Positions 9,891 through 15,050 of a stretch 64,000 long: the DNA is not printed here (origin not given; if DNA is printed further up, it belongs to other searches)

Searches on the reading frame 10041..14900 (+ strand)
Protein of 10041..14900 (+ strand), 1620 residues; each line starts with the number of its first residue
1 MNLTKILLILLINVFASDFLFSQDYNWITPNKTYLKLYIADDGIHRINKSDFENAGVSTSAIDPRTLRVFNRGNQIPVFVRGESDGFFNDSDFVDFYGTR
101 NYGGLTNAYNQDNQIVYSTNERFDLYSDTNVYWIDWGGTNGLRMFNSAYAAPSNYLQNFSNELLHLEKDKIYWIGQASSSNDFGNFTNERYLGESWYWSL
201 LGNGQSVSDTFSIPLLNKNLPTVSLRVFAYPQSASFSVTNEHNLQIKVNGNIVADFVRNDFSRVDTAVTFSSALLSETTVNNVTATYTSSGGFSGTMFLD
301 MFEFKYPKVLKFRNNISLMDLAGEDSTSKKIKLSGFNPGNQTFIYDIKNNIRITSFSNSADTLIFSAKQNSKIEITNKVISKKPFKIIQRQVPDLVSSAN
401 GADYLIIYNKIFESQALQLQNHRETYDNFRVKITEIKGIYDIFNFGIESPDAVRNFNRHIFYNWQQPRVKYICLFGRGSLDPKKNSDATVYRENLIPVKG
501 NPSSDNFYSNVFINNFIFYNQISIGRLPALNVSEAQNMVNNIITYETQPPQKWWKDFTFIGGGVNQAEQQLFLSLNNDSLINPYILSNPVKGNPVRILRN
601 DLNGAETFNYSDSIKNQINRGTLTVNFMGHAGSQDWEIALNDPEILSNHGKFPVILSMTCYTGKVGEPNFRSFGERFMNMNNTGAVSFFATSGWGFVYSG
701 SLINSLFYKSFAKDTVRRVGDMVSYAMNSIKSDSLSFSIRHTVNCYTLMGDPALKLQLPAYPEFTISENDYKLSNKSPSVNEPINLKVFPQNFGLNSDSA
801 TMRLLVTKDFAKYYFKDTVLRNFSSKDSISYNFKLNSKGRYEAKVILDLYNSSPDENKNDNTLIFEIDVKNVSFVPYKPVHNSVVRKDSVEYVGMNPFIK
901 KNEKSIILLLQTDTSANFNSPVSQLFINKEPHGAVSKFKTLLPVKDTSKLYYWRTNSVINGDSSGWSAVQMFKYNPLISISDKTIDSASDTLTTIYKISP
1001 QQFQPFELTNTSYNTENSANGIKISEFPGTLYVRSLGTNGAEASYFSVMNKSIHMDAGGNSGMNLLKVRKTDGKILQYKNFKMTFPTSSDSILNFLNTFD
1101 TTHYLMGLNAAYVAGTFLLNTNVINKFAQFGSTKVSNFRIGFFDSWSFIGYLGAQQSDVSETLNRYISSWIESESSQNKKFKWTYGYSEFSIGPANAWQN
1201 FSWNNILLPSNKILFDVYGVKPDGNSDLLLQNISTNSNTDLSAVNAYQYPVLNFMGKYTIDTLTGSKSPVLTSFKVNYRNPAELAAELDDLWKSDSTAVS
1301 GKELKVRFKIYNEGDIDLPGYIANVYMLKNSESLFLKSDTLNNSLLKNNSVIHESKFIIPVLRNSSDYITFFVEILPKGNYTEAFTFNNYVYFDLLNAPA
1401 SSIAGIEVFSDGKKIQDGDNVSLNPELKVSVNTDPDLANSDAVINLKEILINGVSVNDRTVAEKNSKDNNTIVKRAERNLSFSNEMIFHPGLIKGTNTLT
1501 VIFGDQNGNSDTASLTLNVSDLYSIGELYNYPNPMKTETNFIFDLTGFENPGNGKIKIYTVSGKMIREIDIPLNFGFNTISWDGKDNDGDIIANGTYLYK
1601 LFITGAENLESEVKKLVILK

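Call 62: search_protein_families(library=pfam, proteins=[window:10041-14900:+], max_evalue=0.00001)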
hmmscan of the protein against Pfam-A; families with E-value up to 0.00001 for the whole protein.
window:10041-14900:+ (1620 aa): 3 families
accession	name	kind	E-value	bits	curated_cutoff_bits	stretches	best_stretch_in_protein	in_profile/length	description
PF01364.23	Peptidase_C25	-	1.1e-64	219.5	23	1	404-756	1-374/374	Peptidase family C25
PF15711.10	ILEI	-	5e-09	37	27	1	1061-1154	1-90/90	Interleukin-like EMT inducer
PF13860.13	FlgD_ig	-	1e-06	29.1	27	1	1548-1600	19-72/79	FlgD Ig-like domain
